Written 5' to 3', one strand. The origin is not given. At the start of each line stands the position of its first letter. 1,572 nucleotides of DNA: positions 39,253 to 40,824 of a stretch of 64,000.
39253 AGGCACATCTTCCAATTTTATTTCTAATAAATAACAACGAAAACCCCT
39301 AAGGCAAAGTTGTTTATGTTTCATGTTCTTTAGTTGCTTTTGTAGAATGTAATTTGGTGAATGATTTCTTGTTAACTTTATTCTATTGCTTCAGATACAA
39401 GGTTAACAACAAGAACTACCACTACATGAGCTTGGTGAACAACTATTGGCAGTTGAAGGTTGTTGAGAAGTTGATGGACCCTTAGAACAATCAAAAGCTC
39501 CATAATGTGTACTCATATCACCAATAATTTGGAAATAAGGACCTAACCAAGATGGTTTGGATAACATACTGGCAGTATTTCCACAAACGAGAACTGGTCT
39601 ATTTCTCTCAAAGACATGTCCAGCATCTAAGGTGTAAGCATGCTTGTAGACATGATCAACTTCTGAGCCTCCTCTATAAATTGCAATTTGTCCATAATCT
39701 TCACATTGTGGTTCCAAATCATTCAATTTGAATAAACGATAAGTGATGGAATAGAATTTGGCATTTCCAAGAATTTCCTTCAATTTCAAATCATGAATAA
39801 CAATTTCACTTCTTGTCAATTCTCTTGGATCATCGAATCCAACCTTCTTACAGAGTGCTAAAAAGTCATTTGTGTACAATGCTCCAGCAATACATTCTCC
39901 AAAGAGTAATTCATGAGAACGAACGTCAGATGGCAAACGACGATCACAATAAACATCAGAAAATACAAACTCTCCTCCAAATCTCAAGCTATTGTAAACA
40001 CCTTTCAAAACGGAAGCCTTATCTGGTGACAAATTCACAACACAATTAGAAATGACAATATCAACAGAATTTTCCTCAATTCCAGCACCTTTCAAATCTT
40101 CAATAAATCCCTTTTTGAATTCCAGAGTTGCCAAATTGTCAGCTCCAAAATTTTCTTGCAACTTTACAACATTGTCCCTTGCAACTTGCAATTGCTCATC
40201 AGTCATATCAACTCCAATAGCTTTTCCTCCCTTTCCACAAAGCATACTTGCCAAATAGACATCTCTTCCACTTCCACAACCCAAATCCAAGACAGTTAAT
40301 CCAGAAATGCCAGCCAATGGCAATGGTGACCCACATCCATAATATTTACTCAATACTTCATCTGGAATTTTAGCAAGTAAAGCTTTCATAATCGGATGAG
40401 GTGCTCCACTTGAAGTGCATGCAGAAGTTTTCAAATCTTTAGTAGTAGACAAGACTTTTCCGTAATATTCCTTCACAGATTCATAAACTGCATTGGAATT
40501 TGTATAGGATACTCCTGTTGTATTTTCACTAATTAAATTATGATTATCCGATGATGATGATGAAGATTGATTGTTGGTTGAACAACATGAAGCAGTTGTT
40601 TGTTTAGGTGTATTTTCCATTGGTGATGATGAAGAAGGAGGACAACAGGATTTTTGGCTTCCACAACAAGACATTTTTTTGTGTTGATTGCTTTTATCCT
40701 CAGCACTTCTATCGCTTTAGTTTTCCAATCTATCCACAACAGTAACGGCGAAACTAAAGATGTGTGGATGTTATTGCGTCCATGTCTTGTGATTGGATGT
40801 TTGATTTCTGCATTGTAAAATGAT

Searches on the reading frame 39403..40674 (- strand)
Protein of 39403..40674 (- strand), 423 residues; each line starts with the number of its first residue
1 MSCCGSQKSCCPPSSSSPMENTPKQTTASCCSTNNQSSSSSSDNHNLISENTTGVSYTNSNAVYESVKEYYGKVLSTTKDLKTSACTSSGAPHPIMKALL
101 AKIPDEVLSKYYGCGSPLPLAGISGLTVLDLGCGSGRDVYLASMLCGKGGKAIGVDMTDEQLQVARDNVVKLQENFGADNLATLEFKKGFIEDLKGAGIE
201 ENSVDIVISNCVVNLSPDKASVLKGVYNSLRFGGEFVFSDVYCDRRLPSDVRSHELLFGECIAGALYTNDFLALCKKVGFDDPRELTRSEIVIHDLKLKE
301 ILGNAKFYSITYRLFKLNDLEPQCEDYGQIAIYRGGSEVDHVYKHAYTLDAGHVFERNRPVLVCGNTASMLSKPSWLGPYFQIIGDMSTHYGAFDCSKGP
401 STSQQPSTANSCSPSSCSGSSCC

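Call 6: search_protein_families(library=pfam, proteins=[window:39403-40674:-])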
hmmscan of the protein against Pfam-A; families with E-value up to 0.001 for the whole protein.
window:39403-40674:- (423 aa): 9 families
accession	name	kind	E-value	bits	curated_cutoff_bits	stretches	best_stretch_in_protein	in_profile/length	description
PF13847.12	Methyltransf_31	-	3.4e-26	92.1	27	1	124-262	3-132/145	Methyltransferase domain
PF08241.18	Methyltransf_11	-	8.9e-12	45.9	21.2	1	129-238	1-95/95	Methyltransferase domain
PF13649.12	Methyltransf_25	-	2.5e-11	44.5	27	1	128-234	1-97/97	Methyltransferase domain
PF08242.18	Methyltransf_12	-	1.9e-08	35.3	30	1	129-235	1-97/98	Methyltransferase domain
PF01209.24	Ubie_methyltran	-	1.6e-05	24.8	20.1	1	124-237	47-150/233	ubiE/COQ5 methyltransferase family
PF13489.12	Methyltransf_23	-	8.3e-05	22.8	27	1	123-248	21-126/164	Methyltransferase domain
PF06325.19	PrmA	-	0.00062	19.8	22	1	126-239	163-259/296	Ribosomal protein L11 methyltransferase (PrmA)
PF01135.25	PCMT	-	0.00081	19.7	20.3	0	125-175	74-124/210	Protein-L-isoaspartate(D-aspartate) O-methyltransferase (PCMT)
PF01728.25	FtsJ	-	0.00091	19.6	24.1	0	124-218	21-106/181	FtsJ-like methyltransferase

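Call 8: find_homologous_proteins(query=window:39403-40674:-)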
Query window:39403-40674:- (423 aa): 7794 proteins with E <= 0.001 among 8000 candidates; the best 120 are listed.
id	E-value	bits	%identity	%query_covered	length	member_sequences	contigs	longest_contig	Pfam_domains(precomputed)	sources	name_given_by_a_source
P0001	1.6e-286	968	100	100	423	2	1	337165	PF13847.13,PF13649.13,PF01209.25,PF08241.19,PF08242.19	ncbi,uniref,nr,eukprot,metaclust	ncbi:predicted protein [Naegleria gruberi]|uniref:Arsenite methyltransferase n=1 Tax=Naegleria grube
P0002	7.0e-197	673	78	87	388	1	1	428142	PF13847.13,PF13649.13,PF01135.26,PF01209.25,PF08241.19,PF08242.19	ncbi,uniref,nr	ncbi:hypothetical protein C9374_009943 [Naegleria lovaniensis]|uniref:Arsenite methyltransferase n=1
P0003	5.7e-195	666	56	70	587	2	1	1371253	PF13847.13,PF13489.13,PF13649.13,PF01135.26,PF01209.25,PF08241.19,PF08242.19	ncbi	ncbi:Methyltransferase domain-containing protein [Plasmodiophora brassicae]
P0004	5.3e-191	653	78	83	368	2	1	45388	PF13847.13,PF13649.13,PF01135.26,PF01209.25,PF08241.19,PF08242.19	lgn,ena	-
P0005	2.0e-169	582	75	76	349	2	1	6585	PF13847.13,PF13489.13,PF13649.13,PF01209.25,PF08241.19,PF08242.19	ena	-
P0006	2.0e-141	490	58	93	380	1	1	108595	PF13847.13,PF13489.13,PF06325.20,PF13649.13,PF01135.26,PF01209.25,PF08241.19,PF08242.19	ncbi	ncbi:hypothetical protein ABK040_008281 [Willaertia magna]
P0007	3.9e-138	479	58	87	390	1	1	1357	PF13847.13,PF13489.13,PF13649.13,PF01209.25,PF08241.19,PF08242.19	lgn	-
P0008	4.0e-136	472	59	89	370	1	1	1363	PF13847.13,PF13649.13,PF08241.19,PF08242.19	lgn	-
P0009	2.0e-134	467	57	87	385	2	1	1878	PF13847.13,PF13489.13,PF13649.13,PF08241.19,PF08242.19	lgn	-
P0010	3.6e-134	466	59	80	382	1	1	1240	PF13847.13,PF13489.13,PF13649.13,PF01209.25,PF08241.19,PF08242.19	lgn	-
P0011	1.0e-132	461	58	87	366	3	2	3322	PF13847.13,PF13489.13,PF13649.13,PF01209.25,PF08241.19,PF08242.19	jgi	jgi:arsenite methyltransferase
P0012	1.6e-132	461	58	89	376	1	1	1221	PF13847.13,PF13489.13,PF13649.13,PF01209.25,PF08241.19,PF08242.19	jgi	-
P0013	2.4e-132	460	57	88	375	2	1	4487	PF13847.13,PF13489.13,PF13649.13,PF01135.26,PF01209.25,PF08241.19,PF08242.19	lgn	-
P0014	4.5e-132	459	59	82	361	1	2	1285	PF13847.13,PF13489.13,PF13649.13,PF01209.25,PF08241.19,PF08242.19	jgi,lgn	-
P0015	2.1e-131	457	57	85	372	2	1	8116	PF13847.13,PF13489.13,PF13649.13,PF01209.25,PF08241.19,PF08242.19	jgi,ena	-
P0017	1.2e-130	454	59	83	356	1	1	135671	PF13847.13,PF13489.13,PF06325.20,PF13649.13,PF01209.25,PF08241.19,PF08242.19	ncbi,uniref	ncbi:S-adenosylmethionine [Acrasis kona]|uniref:Arsenite methyltransferase n=1 Tax=Acrasis kona TaxI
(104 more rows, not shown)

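Call 9: search_solved_structures(query=window:39403-40674:-, show_alignments=2)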
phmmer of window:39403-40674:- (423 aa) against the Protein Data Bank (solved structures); distinct sequences matched with E-value up to 0.001: 8.
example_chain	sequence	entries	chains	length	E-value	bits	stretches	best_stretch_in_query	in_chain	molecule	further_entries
5evj_A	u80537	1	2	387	2.9e-116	392.2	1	60-420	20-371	Arsenite methyltransferase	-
4kw7_A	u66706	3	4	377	1.5e-83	284.4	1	62-397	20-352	Arsenic methyltransferase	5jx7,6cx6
4fr0_A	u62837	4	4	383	1.5e-83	284.4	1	62-397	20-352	Arsenic methyltransferase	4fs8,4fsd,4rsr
5eg5_A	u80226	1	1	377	2.7e-82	280.3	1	62-397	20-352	Arsenic methyltransferase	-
8xt7_A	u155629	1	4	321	2.3e-57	198.2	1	95-375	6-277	Arsenite methyltransferase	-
5f8c_A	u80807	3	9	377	2.9e-05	26.5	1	119-251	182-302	Methyltransferase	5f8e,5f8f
8zc8_A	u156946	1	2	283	0.00013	24.4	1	124-244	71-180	MitM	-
21zq_A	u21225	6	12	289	0.00014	24.3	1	124-244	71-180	MitM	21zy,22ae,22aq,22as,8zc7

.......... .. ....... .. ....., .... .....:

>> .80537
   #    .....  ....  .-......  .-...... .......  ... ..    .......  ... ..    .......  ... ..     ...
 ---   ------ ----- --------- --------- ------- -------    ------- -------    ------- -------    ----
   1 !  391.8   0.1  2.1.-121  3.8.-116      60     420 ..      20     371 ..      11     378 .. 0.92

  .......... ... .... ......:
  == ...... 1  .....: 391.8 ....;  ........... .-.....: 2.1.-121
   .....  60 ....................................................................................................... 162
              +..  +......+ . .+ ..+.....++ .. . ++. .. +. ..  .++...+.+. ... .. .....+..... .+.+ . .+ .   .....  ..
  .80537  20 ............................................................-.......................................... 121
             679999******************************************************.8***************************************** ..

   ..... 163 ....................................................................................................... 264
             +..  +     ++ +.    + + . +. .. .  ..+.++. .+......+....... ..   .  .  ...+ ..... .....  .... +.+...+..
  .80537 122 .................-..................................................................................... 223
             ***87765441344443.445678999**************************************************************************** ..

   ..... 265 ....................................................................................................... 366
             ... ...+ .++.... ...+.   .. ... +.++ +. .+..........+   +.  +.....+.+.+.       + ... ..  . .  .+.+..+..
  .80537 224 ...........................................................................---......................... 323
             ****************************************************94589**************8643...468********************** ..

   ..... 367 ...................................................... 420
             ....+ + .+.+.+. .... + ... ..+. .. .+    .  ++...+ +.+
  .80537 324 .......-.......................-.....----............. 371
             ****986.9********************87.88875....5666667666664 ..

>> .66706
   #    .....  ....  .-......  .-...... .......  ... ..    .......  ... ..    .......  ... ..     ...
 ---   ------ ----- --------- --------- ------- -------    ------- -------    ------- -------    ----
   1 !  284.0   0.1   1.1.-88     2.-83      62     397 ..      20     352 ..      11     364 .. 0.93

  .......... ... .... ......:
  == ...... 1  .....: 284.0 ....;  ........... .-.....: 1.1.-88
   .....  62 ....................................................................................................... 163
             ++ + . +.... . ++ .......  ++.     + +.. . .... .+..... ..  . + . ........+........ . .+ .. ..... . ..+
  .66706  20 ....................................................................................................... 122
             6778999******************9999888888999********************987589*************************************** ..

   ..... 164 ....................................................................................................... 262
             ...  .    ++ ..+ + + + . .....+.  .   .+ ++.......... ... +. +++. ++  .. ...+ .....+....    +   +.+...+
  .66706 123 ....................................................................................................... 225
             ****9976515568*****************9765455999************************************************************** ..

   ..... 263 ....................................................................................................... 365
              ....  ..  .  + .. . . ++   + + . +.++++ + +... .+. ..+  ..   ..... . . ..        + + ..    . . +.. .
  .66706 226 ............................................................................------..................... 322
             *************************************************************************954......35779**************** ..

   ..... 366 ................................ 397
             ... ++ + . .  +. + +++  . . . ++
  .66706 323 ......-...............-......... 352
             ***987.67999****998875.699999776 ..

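Call 11: find_encoding_contigs(protein=P0002, flank=10000, max_places=3)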
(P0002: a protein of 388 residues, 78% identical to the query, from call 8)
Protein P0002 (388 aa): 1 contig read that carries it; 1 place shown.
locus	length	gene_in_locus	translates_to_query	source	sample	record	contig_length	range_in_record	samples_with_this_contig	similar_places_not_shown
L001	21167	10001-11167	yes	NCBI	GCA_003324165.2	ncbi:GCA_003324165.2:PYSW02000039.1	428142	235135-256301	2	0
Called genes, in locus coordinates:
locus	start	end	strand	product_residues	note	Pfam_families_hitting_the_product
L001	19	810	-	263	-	-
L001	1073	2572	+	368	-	PF03747:ADP_ribosyl_GH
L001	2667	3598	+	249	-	-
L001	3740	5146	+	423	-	-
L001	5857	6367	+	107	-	-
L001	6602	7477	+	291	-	PF00276:Ribosomal_L23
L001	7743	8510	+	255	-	PF02114:Phosducin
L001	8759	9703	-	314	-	PF04098:Rad52_Rad22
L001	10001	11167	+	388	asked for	PF01209:Ubie_methyltran (weak), PF01135:PCMT (weak), PF08241:Methyltransf_11, PF08242:Methyltransf_12, PF13649:Methyltransf_25, PF13847:Methyltransf_31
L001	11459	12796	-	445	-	PF07714:PK_Tyr_Ser-Thr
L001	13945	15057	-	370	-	PF08271:Zn_Ribbon_TF, PF00382:TFIIB (weak)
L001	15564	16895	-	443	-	-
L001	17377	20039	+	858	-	-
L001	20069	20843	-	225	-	-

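Call 12: find_encoding_contigs(protein=P0006, flank=10000, max_places=3)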
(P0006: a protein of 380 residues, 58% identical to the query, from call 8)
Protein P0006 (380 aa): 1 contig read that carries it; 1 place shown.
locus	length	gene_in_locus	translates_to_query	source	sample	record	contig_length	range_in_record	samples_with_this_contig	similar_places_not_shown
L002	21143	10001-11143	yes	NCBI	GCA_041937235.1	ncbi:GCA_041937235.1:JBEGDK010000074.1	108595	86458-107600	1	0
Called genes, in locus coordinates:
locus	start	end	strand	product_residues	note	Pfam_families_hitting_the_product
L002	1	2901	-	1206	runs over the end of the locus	PF13516:LRR_6 (faint), PF13855:LRR_8 (faint), PF12799:LRR_4 (weak), PF00612:IQ (faint)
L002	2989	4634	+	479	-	PF00069:Pkinase, PF07714:PK_Tyr_Ser-Thr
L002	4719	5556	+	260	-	PF00106:adh_short, PF08659:KR, PF23441:SDR, PF13561:adh_short_C2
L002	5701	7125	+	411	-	PF25390:WD40_RLD, PF25384:Alsin_RLD (weak), PF13540:RCC1_2, PF00415:RCC1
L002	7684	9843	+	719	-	PF00036:EF-hand_1, PF13405:EF-hand_6 (weak), PF13499:EF-hand_7 (weak), PF13833:EF-hand_8, PF13202:EF-hand_5 (weak), PF00153:Mito_carr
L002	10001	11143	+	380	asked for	PF13489:Methyltransf_23 (weak), PF01135:PCMT (weak), PF01209:Ubie_methyltran (weak), PF06325:PrmA (weak), PF13847:Methyltransf_31, PF08241:Methyltransf_11, PF08242:Methyltransf_12, PF13649:Methyltransf_25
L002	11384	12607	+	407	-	PF00781:DAGK_cat, PF19279:YegS_C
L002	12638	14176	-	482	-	PF10394:Hat1_N, PF00583:Acetyltransf_1 (faint)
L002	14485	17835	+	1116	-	PF00076:RRM_1 (faint), PF00856:SET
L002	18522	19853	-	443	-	PF00415:RCC1 (faint), PF25390:WD40_RLD, PF13540:RCC1_2, PF25390:WD40_RLD, PF13540:RCC1_2 (weak)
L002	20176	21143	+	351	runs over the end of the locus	-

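Call 13: find_encoding_contigs(protein=P0004, flank=10000, max_places=3)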
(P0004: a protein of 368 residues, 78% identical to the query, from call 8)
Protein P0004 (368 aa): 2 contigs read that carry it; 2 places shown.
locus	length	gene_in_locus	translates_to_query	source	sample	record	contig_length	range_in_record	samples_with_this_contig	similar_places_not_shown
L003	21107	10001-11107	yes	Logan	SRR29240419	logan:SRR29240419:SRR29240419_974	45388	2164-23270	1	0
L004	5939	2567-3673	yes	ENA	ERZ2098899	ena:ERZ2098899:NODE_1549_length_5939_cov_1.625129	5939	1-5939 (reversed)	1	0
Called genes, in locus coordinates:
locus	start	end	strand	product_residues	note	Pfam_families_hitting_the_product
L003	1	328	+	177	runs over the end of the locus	-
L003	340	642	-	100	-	-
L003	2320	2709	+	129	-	-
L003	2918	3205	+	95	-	-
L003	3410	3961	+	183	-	-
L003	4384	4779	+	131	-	-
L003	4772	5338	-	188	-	-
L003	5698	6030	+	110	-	-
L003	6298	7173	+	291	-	PF00276:Ribosomal_L23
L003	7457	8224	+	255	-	PF02114:Phosducin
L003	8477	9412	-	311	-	PF04098:Rad52_Rad22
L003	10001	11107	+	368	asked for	PF01135:PCMT (weak), PF01209:Ubie_methyltran, PF08241:Methyltransf_11, PF08242:Methyltransf_12, PF13649:Methyltransf_25, PF13847:Methyltransf_31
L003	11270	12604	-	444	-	PF00069:Pkinase, PF07714:PK_Tyr_Ser-Thr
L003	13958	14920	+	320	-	PF13513:HEAT_EZ (faint), PF00514:Arm (weak)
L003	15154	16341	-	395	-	PF08271:Zn_Ribbon_TF (weak), PF00382:TFIIB (weak)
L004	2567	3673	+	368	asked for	PF01135:PCMT (weak), PF01209:Ubie_methyltran, PF08241:Methyltransf_11, PF08242:Methyltransf_12, PF13649:Methyltransf_25, PF13847:Methyltransf_31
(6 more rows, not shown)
